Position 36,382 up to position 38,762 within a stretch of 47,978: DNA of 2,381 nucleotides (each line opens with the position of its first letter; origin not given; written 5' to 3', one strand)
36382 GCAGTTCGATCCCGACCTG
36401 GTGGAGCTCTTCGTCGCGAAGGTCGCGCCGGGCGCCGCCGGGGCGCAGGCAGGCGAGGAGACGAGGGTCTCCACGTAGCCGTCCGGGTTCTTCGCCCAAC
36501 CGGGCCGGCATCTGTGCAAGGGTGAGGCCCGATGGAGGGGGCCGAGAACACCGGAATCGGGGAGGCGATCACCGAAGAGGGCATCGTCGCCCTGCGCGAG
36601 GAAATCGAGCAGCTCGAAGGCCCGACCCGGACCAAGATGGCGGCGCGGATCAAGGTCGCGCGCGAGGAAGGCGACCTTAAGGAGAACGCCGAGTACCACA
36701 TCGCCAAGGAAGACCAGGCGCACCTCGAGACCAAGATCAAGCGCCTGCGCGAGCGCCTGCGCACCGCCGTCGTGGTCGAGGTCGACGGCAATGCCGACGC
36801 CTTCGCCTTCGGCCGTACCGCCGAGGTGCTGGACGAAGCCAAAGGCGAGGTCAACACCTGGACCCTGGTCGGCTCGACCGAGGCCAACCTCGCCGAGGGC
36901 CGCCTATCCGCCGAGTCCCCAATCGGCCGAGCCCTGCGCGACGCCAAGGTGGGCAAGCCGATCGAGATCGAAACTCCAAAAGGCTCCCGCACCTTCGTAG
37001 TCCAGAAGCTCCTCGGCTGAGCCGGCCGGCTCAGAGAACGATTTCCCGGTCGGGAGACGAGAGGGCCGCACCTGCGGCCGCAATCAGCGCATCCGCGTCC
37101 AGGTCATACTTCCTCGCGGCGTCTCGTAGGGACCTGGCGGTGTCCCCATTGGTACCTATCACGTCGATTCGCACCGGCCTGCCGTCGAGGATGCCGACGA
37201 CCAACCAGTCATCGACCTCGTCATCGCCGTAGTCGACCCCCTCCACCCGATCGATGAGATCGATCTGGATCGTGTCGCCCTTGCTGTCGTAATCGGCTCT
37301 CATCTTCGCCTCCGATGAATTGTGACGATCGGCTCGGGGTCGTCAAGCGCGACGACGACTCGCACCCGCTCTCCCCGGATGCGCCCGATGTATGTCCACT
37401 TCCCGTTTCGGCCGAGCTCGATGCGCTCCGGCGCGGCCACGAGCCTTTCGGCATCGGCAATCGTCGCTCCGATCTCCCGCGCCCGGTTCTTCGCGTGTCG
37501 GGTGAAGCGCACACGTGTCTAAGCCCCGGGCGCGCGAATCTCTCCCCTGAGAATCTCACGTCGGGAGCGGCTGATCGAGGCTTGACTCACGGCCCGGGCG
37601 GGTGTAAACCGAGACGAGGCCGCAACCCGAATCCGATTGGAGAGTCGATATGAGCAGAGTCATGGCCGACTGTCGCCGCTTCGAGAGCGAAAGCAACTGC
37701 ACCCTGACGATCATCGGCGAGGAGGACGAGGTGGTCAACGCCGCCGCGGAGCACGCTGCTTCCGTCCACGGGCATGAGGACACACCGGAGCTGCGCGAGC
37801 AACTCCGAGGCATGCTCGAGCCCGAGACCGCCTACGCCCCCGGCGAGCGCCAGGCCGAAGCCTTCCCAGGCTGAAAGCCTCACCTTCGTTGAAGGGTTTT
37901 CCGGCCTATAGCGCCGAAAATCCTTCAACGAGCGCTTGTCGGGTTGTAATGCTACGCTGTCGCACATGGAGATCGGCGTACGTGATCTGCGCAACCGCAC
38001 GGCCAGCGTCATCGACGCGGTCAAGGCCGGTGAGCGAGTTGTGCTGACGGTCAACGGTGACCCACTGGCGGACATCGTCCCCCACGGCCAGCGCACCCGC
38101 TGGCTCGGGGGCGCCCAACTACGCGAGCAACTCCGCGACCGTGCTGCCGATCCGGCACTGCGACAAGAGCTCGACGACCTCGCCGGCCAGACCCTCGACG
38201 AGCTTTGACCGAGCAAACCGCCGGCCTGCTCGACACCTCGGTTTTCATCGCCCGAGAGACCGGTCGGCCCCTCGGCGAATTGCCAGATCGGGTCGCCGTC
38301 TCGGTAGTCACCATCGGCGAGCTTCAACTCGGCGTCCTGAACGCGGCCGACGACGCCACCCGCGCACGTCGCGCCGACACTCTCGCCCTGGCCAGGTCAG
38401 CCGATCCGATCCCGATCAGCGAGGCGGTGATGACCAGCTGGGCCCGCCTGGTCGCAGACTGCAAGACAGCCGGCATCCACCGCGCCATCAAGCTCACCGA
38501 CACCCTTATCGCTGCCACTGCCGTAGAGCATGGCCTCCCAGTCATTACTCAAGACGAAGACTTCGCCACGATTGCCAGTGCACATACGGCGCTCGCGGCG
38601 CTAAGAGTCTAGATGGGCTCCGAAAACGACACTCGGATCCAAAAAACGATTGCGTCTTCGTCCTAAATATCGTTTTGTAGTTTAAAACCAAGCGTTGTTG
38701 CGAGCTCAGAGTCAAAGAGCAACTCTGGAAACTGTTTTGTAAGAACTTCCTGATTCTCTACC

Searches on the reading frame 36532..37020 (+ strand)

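Call 71: search_protein_families(library=pfam, proteins=[window:36532-37020:+], max_evalue=0.01)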
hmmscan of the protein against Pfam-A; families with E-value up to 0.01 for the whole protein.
window:36532-37020:+ (162 aa): 2 families
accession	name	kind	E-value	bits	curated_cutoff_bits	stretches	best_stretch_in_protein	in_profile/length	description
PF03449.20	GreA_GreB_N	-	6.9e-22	77.9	24.5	1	13-81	3-71/71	Transcription elongation factor, N-terminal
PF01272.25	GreA_GreB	-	1.6e-18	66.9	26.9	1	88-159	3-74/77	Transcription elongation factor, GreA/GreB, C-term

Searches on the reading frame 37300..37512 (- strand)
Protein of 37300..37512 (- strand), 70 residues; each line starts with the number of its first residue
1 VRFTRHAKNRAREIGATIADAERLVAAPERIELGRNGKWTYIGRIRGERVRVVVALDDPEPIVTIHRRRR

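Call 71: search_protein_families(library=pfam, proteins=[window:37300-37512:-], max_evalue=0.01)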
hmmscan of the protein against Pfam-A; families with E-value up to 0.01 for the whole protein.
window:37300-37512:- (70 aa): 1 family
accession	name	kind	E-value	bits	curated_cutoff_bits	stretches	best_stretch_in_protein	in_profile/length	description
PF14076.12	DUF4258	-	8.9e-05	23.1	25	1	3-65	1-69/71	Domain of unknown function (DUF4258)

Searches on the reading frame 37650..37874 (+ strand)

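Call 71: search_protein_families(library=pfam, proteins=[window:37650-37874:+], max_evalue=0.01)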
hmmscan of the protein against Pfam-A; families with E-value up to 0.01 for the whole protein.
window:37650-37874:+ (74 aa): 1 family
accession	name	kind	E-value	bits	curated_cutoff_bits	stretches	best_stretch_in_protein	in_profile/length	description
PF06348.16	DUF1059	-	5.5e-08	33.4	21.1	1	16-54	12-52/56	Protein of unknown function (DUF1059)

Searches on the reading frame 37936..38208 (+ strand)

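Call 71: search_protein_families(library=pfam, proteins=[window:37936-38208:+], max_evalue=0.01)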
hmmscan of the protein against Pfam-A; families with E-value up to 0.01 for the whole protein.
window:37936-38208:+ (90 aa): 1 family
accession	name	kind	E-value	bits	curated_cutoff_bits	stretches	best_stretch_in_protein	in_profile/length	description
PF02604.26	PhdYeFM_antitox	-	6.8e-07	29.4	29.8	1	13-71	4-60/74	Antitoxin Phd_YefM, type II toxin-antitoxin system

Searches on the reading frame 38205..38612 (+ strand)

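Call 71: search_protein_families(library=pfam, proteins=[window:38205-38612:+], max_evalue=0.01)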
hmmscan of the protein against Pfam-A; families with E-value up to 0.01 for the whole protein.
window:38205-38612:+ (135 aa): 2 families
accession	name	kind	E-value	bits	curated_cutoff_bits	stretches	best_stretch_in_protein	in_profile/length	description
PF01850.27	PIN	-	8.8e-15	55.8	23.6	1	8-124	2-118/120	PIN domain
PF18480.7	DUF5615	-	0.00028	21.1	23.8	1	76-127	14-65/110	Domain of unknown function (DUF5615)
